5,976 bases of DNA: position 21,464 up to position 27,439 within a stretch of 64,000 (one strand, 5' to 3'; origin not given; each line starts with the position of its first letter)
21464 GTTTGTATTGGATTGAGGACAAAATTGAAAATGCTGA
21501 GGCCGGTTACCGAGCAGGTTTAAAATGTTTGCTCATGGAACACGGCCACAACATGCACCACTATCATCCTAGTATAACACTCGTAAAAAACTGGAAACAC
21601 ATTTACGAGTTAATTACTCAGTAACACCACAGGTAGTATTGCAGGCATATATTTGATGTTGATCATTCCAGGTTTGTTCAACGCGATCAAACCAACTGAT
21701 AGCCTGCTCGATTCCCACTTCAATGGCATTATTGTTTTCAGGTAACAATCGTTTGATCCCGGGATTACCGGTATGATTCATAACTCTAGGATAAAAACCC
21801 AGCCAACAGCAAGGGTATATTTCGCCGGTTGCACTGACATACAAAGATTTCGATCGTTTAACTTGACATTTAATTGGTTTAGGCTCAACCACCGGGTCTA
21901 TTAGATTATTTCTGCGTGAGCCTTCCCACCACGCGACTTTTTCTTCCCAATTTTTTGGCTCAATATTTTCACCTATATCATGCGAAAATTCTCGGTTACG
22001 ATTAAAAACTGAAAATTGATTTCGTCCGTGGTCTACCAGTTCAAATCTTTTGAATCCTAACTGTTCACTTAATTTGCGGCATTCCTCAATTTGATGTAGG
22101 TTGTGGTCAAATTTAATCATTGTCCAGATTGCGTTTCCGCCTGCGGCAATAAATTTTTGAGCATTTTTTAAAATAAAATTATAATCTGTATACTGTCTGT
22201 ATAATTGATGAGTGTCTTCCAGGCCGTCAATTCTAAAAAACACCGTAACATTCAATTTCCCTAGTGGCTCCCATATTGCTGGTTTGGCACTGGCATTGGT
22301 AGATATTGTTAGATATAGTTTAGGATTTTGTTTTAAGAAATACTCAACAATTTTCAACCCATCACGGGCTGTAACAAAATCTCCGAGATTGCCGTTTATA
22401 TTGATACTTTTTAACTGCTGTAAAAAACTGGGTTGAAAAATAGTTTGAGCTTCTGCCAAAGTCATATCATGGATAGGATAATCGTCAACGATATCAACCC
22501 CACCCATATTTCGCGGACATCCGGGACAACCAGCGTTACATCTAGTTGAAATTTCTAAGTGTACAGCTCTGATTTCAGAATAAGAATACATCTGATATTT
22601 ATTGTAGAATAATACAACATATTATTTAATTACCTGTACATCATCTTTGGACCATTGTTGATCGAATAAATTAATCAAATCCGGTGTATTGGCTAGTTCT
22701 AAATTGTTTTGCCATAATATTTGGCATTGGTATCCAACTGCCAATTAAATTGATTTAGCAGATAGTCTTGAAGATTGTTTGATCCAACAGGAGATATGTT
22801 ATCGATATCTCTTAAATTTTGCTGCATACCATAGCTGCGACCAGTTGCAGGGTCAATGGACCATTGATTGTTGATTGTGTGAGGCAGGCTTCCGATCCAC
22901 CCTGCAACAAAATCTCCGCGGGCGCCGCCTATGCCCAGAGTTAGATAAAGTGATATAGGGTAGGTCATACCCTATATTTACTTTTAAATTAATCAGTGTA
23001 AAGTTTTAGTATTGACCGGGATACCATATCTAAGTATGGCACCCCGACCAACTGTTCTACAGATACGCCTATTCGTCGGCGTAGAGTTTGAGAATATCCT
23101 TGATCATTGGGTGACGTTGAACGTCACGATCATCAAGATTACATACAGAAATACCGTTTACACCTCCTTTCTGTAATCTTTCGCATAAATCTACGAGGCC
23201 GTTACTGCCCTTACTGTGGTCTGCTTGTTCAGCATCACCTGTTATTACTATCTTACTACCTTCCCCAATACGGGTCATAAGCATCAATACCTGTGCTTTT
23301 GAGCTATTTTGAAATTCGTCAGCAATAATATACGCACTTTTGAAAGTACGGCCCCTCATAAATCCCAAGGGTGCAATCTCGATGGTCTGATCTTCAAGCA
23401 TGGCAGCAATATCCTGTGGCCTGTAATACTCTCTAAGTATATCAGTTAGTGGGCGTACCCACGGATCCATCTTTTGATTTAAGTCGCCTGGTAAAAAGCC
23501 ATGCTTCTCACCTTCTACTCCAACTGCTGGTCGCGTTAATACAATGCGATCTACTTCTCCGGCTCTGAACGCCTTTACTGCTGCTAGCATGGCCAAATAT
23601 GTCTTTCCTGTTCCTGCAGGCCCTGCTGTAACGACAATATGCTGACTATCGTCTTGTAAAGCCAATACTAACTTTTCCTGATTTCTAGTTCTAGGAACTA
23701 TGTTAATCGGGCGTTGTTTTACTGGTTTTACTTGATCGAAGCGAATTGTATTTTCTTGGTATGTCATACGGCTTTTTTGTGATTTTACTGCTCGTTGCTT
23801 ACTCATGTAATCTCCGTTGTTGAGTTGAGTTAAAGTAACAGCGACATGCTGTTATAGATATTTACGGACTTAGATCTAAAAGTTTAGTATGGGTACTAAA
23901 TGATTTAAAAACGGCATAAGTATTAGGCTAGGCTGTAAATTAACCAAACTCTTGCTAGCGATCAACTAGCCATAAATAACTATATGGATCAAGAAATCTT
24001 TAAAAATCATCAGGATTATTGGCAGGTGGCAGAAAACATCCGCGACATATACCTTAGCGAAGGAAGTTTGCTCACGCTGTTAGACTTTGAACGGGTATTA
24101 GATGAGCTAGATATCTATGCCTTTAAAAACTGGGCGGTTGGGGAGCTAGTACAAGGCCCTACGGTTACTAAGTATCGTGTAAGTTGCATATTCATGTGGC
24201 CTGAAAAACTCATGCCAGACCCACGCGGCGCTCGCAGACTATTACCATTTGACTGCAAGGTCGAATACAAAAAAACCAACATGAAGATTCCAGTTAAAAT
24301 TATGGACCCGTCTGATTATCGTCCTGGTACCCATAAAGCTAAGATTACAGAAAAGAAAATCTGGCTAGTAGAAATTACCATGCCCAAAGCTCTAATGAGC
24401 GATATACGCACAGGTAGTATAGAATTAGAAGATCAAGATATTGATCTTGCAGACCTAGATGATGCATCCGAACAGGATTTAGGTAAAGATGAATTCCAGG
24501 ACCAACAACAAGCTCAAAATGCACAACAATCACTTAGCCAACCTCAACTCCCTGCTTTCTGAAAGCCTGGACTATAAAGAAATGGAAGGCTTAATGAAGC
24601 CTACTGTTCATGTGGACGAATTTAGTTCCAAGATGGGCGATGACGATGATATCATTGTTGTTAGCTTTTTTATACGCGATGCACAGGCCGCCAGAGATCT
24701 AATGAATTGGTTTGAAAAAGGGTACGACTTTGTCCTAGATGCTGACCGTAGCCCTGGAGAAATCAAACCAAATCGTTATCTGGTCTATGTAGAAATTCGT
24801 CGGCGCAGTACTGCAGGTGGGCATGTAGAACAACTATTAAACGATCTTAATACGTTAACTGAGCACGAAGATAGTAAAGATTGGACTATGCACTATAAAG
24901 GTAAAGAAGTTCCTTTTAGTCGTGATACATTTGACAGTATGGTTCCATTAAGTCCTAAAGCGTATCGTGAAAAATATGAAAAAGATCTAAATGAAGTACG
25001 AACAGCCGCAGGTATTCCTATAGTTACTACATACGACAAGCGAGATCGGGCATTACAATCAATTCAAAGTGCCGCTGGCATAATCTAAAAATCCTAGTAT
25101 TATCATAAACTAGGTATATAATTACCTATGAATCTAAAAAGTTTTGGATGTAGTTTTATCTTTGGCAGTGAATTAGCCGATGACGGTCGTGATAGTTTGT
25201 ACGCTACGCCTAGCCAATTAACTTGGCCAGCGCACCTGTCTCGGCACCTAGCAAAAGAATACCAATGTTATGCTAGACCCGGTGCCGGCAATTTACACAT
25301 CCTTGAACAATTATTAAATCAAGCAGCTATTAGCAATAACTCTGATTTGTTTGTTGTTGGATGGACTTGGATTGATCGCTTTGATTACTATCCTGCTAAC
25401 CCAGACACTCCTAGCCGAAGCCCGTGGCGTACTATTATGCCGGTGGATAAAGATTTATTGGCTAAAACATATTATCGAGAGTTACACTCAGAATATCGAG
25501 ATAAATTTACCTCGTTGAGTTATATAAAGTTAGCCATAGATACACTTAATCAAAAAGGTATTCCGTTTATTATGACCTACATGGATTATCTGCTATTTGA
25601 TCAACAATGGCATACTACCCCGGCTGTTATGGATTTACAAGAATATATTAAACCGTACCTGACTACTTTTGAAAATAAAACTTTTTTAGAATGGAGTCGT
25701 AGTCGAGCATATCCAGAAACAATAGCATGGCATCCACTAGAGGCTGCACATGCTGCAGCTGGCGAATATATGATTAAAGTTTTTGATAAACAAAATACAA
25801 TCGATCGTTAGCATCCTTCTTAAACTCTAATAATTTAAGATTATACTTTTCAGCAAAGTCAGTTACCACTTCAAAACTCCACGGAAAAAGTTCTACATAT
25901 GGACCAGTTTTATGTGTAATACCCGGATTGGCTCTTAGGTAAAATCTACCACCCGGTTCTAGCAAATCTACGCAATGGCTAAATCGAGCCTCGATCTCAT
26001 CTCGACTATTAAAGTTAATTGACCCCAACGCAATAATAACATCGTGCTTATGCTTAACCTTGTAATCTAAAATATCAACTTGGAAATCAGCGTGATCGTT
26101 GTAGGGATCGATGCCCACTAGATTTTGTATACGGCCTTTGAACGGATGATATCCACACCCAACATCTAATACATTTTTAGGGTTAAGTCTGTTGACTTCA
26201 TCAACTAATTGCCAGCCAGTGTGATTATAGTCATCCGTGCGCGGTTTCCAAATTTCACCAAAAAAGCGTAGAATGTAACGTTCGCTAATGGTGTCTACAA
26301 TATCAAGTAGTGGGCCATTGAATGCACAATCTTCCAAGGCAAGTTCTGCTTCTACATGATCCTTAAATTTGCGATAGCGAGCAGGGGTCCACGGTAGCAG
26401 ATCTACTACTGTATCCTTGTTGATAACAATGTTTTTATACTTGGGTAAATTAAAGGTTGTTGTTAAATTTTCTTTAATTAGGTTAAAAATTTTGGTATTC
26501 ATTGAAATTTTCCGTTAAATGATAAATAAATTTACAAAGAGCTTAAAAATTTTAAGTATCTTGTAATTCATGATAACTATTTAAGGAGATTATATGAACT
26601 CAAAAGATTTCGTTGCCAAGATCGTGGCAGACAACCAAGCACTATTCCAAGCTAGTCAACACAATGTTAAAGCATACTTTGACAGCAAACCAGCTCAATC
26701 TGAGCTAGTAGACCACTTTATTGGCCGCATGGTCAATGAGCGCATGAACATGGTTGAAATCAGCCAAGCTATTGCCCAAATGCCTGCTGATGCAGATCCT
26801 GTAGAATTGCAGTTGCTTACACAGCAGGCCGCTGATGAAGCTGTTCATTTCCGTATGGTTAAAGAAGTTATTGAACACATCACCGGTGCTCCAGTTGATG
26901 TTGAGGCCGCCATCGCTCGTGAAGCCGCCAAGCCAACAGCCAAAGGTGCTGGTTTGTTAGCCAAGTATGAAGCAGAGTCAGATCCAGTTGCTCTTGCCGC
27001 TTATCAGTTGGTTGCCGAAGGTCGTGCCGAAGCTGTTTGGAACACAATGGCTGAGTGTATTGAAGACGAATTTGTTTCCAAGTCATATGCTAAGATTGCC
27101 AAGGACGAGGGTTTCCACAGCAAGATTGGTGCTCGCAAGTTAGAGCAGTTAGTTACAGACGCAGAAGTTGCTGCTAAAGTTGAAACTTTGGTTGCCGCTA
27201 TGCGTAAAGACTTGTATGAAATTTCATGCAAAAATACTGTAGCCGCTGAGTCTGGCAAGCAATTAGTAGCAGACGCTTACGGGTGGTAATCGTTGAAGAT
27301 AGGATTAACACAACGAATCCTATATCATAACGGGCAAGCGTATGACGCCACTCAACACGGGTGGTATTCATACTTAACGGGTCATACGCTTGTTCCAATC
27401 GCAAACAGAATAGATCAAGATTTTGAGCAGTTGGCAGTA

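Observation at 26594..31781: Phage-encoded operon resembling a small-molecule biosynthetic cluster with its own periplasmic receptor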

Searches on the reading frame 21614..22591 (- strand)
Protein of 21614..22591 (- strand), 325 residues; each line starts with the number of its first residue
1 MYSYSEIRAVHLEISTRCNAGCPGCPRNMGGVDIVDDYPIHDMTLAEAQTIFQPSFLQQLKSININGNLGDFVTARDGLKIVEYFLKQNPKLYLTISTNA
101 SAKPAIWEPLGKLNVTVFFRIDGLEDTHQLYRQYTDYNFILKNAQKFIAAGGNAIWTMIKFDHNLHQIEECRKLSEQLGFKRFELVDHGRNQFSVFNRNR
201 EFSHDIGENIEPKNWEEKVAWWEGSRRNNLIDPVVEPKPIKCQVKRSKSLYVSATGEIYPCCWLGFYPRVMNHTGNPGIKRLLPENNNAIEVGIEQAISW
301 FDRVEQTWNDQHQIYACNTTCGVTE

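Call 82: search_protein_families(library=pfam, proteins=[window:21614-22591:-], max_evalue=0.01)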
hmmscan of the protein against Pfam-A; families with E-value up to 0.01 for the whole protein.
window:21614-22591:- (325 aa): 1 family
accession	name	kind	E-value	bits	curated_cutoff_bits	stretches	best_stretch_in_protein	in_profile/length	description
PF04055.27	Radical_SAM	-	4.1e-05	24.2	29.5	1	13-169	2-160/166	Radical SAM superfamily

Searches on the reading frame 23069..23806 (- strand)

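Call 82: search_protein_families(library=pfam, proteins=[window:23069-23806:-], max_evalue=0.01)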
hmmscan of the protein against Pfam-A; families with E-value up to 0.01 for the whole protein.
window:23069-23806:- (245 aa): 7 families
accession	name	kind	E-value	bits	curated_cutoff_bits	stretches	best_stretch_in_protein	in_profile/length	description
PF02562.22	PhoH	-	1.2e-71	240.9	27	1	36-242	2-204/205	PhoH-like protein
PF13604.12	AAA_30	-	4.8e-08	33.4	27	1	41-197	4-130/191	AAA domain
PF13245.12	AAA_19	-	1e-06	29.4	25.1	0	151-195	85-129/134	AAA domain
PF00580.27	UvrD-helicase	-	4.1e-06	27.1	23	1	156-195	212-251/271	UvrD/REP helicase N-terminal domain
PF01695.23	IstB_IS21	-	9.5e-05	22.4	24.1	1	43-84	81-121/238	IstB-like ATP binding protein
PF00270.35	DEAD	-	0.0025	18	26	1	40-84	1-44/167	DEAD/DEAH box helicase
PF25199.1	nSTAND_NTPase5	-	0.0059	16.9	34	0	39-82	21-67/145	Novel STAND NTPase 5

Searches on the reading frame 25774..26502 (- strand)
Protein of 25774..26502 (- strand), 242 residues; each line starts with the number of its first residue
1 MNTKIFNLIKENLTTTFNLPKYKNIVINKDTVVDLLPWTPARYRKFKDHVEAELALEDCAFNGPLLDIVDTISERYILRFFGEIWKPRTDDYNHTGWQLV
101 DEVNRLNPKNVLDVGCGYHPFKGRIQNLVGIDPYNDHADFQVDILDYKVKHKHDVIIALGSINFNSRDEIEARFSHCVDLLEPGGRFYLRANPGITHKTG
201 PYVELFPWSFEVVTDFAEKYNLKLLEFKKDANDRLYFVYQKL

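Call 3: search_protein_families(library=pfam, proteins=[window:25774-26502:-], max_evalue=0.1)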
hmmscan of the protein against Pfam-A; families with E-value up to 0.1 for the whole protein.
window:25774-26502:- (242 aa): 4 families
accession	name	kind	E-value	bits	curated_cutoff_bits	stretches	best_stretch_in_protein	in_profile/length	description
PF13489.12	Methyltransf_23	-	0.0076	16.4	27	1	104-189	14-116/164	Methyltransferase domain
PF13649.12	Methyltransf_25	-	0.026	15.6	27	0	141-185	52-97/97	Methyltransferase domain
PF08242.18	Methyltransf_12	-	0.063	14.5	30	0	144-187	57-98/98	Methyltransferase domain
PF08003.17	Methyltransf_9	-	0.077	12.4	23.8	0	97-138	104-151/315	Protein of unknown function (DUF1698)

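Call 5: search_protein_families(library=phrogs, proteins=[window:25774-26502:-], max_evalue=0.01)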
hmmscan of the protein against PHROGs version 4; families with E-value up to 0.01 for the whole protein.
window:25774-26502:- (242 aa): 0 families

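Call 10: search_protein_families(library=ncbifam, proteins=[window:25774-26502:-], max_evalue=0.1)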
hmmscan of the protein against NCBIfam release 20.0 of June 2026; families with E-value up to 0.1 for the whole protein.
window:25774-26502:- (242 aa): 3 families
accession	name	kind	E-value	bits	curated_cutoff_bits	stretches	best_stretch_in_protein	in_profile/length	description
NF011650.0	PRK15068.1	equivalog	0.0011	17.9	209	1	97-151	111-170/324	tRNA 5-methoxyuridine(34)/uridine 5-oxyacetic acid(34) synthase CmoB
TIGR00452.1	TIGR00452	equivalog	0.0043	15.9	275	1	99-146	109-160/316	tRNA 5-methoxyuridine(34)/uridine 5-oxyacetic acid(34) synthase CmoB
NF000116.1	16S_rRNA_Rmt_H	exception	0.064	12.9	500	0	88-161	87-157/252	RmtH family 16S rRNA (guanine(1405)-N(7))-methyltransferase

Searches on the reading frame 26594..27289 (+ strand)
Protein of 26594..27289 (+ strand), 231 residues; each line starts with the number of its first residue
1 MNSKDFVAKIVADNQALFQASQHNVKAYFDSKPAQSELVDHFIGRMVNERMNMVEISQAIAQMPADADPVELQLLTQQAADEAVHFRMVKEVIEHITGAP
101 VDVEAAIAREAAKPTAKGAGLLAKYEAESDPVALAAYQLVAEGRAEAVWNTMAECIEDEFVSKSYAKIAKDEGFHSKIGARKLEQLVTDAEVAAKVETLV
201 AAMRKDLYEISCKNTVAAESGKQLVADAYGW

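Call 3: search_protein_families(library=pfam, proteins=[window:26594-27289:+], max_evalue=0.1)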
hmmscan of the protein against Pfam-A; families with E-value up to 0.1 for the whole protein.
window:26594-27289:+ (231 aa): 5 families
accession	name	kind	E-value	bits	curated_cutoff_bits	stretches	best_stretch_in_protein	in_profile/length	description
PF11583.14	AurF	-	0.0094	15.6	29.6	1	63-155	95-178/282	P-aminobenzoate N-oxygenase AurF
PF00268.27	Ribonuc_red_sm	-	0.016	15.1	33.6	0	161-213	181-235/281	Ribonucleotide reductase, small chain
PF17414.8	MatP_C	-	0.025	15.3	24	0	183-209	32-58/60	MatP C-terminal ribbon-helix-helix domain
PF13668.12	Ferritin_2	-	0.025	15.1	24.7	1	64-176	34-129/138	Ferritin-like domain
PF10431.15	ClpB_D2-small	-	0.046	14.2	21.9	0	166-188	36-57/81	C-terminal, D2-small domain, of ClpB protein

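Call 5: search_protein_families(library=phrogs, proteins=[window:26594-27289:+], max_evalue=0.01)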
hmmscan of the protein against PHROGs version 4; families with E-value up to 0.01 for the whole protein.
window:26594-27289:+ (231 aa): 0 families

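Call 10: search_protein_families(library=ncbifam, proteins=[window:26594-27289:+], max_evalue=0.1)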
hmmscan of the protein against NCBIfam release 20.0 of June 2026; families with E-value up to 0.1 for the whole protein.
window:26594-27289:+ (231 aa): 0 families

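Call 104: search_solved_structures(query=A5, max_evalue=5)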
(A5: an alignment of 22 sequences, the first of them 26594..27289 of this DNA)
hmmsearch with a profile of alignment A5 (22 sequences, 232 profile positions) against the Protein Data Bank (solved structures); distinct sequences matched with E-value up to 5: 4.
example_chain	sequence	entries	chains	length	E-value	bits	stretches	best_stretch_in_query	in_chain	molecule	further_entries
6sxl_A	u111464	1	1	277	0.22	14.6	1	54-138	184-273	Geranylgeranyl pyrophosphate synthase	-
6sxl_B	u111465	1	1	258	0.43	13.6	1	55-111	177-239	Geranylgeranyl pyrophosphate synthase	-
6sxn_D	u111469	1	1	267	0.51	13.4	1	54-138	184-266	Geranylgeranyl pyrophosphate synthase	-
6sxn_A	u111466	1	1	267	0.75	12.8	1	55-138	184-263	Geranylgeranyl pyrophosphate synthase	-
